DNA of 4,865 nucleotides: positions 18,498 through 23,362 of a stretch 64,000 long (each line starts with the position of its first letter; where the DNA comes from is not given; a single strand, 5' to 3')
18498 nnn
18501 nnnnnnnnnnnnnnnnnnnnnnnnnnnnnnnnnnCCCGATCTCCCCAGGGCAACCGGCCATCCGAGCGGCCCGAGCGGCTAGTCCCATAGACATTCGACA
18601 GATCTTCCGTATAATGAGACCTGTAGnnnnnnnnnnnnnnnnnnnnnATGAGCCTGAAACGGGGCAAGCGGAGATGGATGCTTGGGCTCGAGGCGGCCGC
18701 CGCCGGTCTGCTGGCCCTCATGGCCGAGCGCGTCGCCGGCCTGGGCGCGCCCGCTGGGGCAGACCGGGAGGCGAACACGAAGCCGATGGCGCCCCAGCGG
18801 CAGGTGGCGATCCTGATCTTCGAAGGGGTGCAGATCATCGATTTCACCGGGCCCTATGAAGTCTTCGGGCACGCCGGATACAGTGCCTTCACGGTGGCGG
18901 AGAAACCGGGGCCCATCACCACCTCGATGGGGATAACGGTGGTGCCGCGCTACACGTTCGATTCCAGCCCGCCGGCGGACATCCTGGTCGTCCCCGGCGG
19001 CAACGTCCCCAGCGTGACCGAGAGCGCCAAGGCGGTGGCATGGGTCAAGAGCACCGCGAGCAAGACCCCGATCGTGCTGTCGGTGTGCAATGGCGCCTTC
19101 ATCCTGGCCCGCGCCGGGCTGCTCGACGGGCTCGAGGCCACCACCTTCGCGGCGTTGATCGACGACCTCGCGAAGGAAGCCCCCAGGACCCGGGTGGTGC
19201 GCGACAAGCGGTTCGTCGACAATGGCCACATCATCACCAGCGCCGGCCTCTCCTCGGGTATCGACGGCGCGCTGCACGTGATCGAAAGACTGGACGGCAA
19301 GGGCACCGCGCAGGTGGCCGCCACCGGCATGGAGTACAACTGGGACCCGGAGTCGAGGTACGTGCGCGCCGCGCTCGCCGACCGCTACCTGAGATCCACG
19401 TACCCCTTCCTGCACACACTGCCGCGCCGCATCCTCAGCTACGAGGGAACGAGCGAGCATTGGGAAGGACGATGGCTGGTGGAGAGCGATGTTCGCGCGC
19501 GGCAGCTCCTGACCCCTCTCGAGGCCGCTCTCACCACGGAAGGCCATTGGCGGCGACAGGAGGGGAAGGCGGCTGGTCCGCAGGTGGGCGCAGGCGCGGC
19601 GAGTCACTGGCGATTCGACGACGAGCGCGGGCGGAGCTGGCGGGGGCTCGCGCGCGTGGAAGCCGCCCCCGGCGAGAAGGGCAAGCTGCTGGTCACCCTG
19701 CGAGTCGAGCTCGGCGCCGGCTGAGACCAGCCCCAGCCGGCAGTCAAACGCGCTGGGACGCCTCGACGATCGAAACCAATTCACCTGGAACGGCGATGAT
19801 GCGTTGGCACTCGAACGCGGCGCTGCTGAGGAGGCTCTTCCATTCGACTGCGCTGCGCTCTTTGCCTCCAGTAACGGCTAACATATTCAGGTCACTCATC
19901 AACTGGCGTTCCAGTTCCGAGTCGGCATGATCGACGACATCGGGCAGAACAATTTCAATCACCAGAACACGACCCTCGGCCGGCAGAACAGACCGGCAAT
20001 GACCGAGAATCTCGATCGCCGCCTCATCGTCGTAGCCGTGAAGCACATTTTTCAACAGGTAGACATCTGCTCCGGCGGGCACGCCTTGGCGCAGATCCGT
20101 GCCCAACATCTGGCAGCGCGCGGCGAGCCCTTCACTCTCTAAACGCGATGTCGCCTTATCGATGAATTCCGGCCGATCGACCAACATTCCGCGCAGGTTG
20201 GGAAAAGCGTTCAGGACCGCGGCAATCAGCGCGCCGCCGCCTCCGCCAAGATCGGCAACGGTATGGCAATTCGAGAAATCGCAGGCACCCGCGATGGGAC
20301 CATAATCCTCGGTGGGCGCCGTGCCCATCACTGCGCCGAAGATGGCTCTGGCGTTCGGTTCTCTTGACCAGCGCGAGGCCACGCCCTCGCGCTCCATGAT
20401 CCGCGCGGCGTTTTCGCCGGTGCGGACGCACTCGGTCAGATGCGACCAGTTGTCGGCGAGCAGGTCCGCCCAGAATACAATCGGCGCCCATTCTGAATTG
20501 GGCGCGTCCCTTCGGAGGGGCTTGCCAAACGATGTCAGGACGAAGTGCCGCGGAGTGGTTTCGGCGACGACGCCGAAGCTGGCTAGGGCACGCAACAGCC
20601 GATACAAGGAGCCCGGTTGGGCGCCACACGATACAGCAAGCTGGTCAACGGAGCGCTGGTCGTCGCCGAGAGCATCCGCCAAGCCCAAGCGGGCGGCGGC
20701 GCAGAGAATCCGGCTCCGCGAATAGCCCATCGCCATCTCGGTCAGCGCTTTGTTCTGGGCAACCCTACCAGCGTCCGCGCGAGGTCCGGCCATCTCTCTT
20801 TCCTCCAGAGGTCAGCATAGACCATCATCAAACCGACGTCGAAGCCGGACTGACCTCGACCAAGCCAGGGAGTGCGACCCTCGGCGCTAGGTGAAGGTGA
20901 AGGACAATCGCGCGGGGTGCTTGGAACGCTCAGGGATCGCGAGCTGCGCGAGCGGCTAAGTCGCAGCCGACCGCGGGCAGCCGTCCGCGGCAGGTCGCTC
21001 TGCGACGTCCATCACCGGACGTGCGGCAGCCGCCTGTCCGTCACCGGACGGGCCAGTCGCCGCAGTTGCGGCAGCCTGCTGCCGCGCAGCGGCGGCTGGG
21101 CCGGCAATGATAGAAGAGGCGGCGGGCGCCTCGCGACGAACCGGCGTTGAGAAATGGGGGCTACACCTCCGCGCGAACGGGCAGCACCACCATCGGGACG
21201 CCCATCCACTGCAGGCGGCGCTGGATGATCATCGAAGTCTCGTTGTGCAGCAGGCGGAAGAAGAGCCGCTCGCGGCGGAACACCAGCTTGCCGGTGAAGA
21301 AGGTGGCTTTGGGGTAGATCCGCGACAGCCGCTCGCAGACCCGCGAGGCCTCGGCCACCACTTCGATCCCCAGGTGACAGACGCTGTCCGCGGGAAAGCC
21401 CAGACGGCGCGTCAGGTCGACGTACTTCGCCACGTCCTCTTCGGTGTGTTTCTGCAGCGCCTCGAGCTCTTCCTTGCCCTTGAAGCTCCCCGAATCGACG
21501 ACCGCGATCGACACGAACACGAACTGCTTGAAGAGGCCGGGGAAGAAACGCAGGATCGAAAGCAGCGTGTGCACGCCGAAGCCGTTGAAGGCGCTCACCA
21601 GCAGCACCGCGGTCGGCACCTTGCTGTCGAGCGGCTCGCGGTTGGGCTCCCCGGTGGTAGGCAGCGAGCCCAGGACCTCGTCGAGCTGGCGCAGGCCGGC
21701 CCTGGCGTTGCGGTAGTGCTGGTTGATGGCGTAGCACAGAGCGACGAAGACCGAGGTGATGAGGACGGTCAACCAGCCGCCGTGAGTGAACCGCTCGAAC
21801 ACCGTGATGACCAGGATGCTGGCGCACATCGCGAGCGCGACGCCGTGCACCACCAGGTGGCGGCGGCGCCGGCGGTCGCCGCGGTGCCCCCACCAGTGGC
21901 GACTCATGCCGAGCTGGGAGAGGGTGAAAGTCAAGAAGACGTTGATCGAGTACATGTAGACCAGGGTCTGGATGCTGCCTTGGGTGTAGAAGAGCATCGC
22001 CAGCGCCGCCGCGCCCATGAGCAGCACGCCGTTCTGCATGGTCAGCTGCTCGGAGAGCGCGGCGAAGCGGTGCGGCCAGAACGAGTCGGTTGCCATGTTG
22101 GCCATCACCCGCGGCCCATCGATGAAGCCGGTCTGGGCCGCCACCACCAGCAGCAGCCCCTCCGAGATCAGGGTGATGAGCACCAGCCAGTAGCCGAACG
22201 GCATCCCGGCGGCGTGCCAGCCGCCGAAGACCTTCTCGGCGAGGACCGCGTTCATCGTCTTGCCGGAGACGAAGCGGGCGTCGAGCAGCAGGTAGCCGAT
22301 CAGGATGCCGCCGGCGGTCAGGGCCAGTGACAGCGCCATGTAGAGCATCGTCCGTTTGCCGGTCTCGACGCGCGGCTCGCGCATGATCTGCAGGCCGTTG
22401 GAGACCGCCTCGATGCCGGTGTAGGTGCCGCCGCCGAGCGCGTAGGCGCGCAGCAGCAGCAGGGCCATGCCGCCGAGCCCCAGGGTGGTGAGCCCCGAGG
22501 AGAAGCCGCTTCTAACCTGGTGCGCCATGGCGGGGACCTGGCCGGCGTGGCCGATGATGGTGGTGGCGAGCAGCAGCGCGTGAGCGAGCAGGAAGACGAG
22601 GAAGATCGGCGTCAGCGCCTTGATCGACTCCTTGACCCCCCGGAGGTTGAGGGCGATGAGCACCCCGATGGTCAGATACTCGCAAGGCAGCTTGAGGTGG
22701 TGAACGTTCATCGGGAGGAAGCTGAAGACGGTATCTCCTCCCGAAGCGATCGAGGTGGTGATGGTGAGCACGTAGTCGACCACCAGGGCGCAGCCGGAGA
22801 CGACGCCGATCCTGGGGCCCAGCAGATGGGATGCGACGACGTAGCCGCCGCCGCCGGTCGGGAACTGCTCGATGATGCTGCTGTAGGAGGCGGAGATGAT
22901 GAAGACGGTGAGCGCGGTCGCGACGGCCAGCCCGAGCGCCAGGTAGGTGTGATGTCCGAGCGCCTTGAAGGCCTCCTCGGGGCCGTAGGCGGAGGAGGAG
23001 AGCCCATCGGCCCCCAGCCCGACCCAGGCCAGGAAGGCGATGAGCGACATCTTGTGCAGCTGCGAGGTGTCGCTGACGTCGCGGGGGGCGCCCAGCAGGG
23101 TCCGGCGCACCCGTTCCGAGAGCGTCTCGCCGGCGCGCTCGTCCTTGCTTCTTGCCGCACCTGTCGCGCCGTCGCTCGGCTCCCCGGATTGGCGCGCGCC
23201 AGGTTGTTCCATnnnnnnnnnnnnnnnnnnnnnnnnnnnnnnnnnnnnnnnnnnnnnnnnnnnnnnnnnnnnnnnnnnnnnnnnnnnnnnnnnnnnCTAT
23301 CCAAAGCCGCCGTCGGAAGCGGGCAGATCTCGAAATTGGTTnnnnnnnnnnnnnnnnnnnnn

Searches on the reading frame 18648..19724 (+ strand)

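Call 14: search_protein_families(library=pfam, proteins=[window:18648-19724:+])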
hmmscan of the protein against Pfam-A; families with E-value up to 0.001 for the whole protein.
window:18648-19724:+ (358 aa): 1 family
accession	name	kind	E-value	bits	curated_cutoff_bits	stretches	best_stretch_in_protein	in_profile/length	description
PF01965.30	DJ-1_PfpI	-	1.4e-27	97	26.6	1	52-213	2-164/165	DJ-1/PfpI family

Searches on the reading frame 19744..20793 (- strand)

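Call 14: search_protein_families(library=pfam, proteins=[window:19744-20793:-])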
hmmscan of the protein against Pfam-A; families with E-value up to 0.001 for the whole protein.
window:19744-20793:- (349 aa): 4 families
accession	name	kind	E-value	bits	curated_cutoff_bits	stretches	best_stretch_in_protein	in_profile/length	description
PF00891.24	Methyltransf_2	-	4.8e-39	134.3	22.3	1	116-327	1-209/210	O-methyltransferase domain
PF08100.18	Dimerisation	-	1.8e-10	40.9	25.6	1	15-82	7-76/93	O-methyltransferase dimerisation domain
PF08242.18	Methyltransf_12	-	1.7e-05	25.9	30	1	181-275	2-97/98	Methyltransferase domain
PF13649.12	Methyltransf_25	-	0.00053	21.1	27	1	179-274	1-97/97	Methyltransferase domain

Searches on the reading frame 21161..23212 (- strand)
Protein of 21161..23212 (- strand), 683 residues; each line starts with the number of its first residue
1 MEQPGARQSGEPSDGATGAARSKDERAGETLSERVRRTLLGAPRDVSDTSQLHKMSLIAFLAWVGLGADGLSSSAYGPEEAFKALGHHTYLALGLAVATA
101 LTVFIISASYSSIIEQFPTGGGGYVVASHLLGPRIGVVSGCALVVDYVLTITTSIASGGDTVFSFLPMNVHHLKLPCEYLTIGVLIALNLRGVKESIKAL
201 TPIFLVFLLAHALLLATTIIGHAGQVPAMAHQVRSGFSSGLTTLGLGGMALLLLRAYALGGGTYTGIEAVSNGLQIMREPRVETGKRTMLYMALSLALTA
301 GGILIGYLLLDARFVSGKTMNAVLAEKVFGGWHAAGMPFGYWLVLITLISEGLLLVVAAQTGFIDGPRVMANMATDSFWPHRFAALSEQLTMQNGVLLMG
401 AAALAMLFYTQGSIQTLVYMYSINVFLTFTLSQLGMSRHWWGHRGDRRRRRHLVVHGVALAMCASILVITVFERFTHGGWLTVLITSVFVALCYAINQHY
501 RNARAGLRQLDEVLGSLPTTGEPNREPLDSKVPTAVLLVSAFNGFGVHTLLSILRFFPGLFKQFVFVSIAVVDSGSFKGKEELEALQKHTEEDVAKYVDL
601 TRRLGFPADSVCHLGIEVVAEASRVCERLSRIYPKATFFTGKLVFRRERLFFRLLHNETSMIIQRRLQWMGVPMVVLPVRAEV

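Call 14: search_protein_families(library=pfam, proteins=[window:21161-23212:-])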
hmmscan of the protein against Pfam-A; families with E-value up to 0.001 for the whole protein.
window:21161-23212:- (683 aa): 2 families
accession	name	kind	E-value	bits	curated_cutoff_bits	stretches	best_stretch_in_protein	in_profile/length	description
PF13520.12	AA_permease_2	-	5.4e-17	62.3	27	1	93-473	37-407/427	Amino acid permease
PF00324.27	AA_permease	-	0.00045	19.5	24.6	0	93-477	33-427/470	Amino acid permease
